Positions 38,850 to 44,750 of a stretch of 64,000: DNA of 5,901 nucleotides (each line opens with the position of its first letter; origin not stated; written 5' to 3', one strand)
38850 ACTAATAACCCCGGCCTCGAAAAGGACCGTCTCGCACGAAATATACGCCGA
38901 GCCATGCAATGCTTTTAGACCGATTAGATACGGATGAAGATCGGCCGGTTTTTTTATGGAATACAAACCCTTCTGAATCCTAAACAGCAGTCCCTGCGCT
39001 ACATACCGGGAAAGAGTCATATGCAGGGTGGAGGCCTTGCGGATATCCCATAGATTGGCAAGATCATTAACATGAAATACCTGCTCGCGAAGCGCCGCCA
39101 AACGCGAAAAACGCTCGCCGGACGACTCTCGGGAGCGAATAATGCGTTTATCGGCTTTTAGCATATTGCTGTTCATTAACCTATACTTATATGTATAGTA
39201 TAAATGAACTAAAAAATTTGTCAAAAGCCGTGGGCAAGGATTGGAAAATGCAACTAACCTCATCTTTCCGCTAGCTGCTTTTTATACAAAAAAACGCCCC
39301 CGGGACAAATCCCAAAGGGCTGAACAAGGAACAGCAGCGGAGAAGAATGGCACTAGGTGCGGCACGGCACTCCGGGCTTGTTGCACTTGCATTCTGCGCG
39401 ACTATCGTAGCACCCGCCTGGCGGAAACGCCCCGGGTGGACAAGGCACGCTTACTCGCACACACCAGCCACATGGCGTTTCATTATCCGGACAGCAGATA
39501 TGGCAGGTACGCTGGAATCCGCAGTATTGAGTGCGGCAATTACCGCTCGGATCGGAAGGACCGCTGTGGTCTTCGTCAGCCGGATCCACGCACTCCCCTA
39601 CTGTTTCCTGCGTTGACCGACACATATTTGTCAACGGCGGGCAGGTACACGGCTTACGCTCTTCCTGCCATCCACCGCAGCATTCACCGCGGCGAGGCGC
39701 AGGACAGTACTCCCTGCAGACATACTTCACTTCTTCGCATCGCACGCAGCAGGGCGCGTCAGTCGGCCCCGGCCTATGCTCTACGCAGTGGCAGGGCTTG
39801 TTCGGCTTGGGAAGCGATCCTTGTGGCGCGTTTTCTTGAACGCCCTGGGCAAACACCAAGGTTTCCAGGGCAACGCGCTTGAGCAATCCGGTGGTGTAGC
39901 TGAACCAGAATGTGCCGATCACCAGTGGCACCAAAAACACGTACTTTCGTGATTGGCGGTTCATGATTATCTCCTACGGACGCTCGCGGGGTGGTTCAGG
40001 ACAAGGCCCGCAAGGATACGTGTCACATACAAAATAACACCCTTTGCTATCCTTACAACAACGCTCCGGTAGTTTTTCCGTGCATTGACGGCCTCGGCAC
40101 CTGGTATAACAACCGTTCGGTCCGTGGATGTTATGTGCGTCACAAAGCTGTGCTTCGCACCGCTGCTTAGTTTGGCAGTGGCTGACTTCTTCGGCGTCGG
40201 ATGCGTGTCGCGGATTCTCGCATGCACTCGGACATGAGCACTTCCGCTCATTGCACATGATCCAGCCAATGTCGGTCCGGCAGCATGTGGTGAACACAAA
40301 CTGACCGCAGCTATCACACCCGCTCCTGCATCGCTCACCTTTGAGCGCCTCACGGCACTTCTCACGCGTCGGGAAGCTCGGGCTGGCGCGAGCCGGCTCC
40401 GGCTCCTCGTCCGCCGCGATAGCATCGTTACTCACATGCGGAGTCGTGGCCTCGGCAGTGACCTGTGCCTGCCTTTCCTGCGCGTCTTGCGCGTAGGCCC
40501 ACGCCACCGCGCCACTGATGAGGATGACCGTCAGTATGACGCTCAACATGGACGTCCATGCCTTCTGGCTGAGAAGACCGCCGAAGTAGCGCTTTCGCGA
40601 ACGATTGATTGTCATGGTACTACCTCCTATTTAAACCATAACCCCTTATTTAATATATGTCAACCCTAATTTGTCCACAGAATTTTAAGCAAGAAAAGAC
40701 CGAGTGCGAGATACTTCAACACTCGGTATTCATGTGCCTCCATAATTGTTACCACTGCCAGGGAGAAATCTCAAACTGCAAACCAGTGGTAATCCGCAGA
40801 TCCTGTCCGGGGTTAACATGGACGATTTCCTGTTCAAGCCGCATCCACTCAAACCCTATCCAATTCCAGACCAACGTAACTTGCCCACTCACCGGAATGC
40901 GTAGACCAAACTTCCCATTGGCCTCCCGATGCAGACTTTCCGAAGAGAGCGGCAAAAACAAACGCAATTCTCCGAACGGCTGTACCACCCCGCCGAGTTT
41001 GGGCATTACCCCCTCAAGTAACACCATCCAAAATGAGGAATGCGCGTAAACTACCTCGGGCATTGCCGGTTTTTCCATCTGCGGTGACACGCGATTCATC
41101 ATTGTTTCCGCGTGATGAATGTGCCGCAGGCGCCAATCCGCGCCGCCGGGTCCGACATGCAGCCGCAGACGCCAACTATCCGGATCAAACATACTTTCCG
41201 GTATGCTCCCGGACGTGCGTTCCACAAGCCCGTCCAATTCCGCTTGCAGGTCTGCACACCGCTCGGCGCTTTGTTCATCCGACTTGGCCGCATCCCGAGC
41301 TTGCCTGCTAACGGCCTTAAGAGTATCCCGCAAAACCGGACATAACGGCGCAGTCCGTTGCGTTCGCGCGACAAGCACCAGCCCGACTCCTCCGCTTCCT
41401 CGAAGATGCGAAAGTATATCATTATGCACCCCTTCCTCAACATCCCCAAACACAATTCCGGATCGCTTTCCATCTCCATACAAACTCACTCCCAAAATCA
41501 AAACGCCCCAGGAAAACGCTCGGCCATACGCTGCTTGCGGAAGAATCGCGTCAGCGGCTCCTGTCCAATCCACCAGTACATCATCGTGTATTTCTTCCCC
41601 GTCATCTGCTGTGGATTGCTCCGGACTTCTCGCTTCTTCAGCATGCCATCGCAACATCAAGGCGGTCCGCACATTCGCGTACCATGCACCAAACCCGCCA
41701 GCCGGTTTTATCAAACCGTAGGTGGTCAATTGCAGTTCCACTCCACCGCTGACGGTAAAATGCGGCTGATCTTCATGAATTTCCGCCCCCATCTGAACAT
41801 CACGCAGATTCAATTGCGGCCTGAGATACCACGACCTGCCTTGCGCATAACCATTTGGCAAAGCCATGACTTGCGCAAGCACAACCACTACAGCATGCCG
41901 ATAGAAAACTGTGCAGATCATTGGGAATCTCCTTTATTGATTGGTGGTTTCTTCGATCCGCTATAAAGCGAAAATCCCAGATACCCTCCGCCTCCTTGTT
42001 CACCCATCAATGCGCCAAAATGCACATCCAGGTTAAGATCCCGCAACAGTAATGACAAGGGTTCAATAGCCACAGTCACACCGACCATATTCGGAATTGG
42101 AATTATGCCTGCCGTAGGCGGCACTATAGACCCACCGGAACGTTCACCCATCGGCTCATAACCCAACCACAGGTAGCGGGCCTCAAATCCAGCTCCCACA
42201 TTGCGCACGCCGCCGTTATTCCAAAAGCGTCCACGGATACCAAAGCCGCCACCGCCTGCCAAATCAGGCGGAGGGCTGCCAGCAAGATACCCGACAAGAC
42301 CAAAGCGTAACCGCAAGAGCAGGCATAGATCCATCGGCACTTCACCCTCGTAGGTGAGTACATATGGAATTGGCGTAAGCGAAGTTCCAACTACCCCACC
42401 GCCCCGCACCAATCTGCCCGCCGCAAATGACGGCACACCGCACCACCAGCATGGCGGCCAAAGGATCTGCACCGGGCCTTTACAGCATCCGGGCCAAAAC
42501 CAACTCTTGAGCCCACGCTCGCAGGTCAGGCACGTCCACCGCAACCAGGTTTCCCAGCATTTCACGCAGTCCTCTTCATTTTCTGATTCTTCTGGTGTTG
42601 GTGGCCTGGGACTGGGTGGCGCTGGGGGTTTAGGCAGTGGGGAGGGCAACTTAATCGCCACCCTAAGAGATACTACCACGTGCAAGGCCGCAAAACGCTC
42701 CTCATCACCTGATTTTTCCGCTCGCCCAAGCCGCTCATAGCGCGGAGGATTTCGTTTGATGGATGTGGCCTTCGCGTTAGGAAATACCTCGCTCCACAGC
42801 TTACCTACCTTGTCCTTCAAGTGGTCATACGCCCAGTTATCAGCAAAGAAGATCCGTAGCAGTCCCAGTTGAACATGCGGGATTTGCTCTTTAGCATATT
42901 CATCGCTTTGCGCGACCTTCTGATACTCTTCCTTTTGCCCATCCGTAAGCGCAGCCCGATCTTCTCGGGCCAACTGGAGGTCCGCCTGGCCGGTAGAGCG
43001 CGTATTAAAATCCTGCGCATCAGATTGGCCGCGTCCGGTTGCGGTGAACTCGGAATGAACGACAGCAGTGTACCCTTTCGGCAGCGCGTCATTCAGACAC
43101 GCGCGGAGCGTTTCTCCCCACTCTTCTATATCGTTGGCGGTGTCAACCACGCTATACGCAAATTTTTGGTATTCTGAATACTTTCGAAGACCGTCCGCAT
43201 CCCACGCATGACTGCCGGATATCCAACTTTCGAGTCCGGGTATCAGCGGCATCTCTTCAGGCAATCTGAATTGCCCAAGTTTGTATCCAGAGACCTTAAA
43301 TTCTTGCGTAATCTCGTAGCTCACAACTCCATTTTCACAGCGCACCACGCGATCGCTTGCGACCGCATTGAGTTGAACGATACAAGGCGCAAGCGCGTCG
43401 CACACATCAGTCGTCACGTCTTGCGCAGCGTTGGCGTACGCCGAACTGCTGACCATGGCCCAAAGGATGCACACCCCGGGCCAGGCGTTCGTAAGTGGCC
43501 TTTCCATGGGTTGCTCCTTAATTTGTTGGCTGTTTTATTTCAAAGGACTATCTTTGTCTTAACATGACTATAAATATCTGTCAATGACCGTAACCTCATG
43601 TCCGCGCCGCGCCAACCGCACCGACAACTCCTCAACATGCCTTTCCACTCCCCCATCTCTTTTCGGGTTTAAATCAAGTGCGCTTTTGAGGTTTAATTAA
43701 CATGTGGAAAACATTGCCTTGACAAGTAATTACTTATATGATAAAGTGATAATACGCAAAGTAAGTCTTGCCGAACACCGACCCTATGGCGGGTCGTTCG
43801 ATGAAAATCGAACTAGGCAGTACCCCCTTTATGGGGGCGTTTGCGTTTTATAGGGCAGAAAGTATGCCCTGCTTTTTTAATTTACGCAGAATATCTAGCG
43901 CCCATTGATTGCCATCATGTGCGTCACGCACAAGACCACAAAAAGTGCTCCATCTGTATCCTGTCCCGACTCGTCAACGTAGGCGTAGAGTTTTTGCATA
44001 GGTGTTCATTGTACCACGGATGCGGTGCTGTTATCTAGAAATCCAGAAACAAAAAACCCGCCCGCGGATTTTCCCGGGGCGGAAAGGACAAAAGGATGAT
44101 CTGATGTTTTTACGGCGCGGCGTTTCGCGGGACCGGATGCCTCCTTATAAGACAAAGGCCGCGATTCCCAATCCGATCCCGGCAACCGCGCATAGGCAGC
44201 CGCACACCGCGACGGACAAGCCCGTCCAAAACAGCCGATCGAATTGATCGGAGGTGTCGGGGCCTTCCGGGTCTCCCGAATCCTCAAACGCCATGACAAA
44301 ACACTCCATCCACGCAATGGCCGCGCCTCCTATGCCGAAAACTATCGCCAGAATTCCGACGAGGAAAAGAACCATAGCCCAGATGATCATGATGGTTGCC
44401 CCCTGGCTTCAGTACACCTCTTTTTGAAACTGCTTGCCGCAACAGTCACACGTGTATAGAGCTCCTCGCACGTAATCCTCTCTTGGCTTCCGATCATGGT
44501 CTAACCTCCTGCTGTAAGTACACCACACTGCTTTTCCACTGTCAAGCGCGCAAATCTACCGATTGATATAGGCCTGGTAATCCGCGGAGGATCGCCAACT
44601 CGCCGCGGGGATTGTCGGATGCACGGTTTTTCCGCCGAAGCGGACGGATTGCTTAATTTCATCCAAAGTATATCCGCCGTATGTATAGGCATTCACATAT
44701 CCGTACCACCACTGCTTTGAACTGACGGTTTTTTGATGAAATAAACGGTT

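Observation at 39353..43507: Four-gene operon of a Trp/Cys-rich secreted protein, a beta-barrel-like protein and two ~30-Cys secreted proteins in a GC-shifted region: candidate novel envelope or secretion module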

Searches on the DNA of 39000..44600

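Call 99: search_rna_families(source=window, start=39000, end=44600, threshold=evalue, max_evalue=1)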
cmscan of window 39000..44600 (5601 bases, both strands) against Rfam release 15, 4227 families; matches with E-value up to 1: 1.
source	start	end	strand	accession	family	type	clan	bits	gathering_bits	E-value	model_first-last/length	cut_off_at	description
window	39660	39704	-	RF01549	TB8Cs2H1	Gene; snRNA; snoRNA; HACA-box;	-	26.8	40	0.027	1-65/65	no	Trypanosomatid snoRNA TB8Cs2H1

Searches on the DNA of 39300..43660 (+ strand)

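Call 86: search_dna_similar(query=window:39300-43660:+, collection=phages, mode=distant, max_rows=10)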
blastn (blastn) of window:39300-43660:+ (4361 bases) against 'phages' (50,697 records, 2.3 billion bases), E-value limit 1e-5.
No match.

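Call 87: search_dna_similar(query=window:39300-43660:+, collection=plasmids, mode=distant, max_rows=10)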
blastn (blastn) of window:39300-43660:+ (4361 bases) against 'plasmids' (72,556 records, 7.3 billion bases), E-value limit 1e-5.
No match.

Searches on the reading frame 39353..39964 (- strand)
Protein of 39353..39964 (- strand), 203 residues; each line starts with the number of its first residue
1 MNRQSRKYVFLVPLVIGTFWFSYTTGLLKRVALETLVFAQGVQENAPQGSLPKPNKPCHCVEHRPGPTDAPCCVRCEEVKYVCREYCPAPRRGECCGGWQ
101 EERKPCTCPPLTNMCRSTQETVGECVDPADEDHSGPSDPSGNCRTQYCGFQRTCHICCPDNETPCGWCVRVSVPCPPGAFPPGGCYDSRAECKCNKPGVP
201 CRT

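Call 3: search_protein_families(library=pfam, proteins=[window:39353-39964:-], max_evalue=1)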
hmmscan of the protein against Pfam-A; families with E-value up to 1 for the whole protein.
window:39353-39964:- (203 aa): 0 families

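Call 4: search_protein_families(library=ncbifam, proteins=[window:39353-39964:-], max_evalue=1)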
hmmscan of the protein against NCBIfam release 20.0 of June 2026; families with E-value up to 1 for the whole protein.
window:39353-39964:- (203 aa): 0 families

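Call 22: search_protein_families(library=phrogs, proteins=[window:39353-39964:-], max_evalue=0.1)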
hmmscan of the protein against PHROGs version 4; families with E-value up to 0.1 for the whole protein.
window:39353-39964:- (203 aa): 0 families

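Call 23: search_protein_families(library=padloc, proteins=[window:39353-39964:-], max_evalue=0.1)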
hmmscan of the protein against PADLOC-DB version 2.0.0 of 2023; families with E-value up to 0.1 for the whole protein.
window:39353-39964:- (203 aa): 0 families

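Call 28: find_homologous_proteins(query=window:39353-39964:-, max_evalue=0.01)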
Query window:39353-39964:- (203 aa): 1 proteins with E <= 0.01 among 20 candidates.
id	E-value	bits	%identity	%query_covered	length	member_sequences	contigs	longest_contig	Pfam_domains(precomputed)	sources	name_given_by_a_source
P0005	3.6e-141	487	100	100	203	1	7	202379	-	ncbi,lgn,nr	ncbi:hypothetical protein HYW17_05840 [Candidatus Uhrbacteria bacterium]|nr:hypothetical protein [Ca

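Call 30: find_encoding_contigs(protein=window:39353-39964:-, flank=10000, max_places=10)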
Protein window:39353-39964:- (203 aa): 7 contigs read that carry it; 5 places shown.
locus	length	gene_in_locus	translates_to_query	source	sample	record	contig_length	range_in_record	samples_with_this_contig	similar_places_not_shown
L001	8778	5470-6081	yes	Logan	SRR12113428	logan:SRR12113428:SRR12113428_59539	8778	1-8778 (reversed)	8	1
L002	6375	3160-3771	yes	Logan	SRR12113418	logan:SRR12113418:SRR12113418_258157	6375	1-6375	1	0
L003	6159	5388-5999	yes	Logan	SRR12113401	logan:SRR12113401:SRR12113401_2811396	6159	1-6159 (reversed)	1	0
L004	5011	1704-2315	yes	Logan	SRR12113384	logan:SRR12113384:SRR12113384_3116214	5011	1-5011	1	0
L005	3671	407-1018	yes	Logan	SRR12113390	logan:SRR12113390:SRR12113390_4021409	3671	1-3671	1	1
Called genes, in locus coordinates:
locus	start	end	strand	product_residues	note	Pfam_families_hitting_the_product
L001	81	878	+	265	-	-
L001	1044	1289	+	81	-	-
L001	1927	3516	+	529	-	-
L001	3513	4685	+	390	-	-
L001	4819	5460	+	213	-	-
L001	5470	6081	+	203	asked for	-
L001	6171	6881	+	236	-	-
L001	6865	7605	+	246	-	PF08843:AbiEii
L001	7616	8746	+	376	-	PF08323:Glyco_transf_5 (faint), PF13439:Glyco_transf_4, PF13579:Glyco_trans_4_4, PF20706:GT4-conflict, PF00534:Glycos_transf_1, PF13692:Glyco_trans_1_4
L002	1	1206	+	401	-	?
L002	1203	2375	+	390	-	-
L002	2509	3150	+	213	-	-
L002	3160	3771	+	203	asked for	-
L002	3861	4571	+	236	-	-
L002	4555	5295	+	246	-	PF08843:AbiEii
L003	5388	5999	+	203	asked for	-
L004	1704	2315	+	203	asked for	-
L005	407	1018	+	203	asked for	-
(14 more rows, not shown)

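Call 40: search_solved_structures(query=window:39353-39964:-, max_evalue=1)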
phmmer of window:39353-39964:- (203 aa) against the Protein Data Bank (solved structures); distinct sequences matched with E-value up to 1: 1.
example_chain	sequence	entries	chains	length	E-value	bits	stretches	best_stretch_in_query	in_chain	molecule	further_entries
4n6q_A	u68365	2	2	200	0.7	12.9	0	89-114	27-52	VosA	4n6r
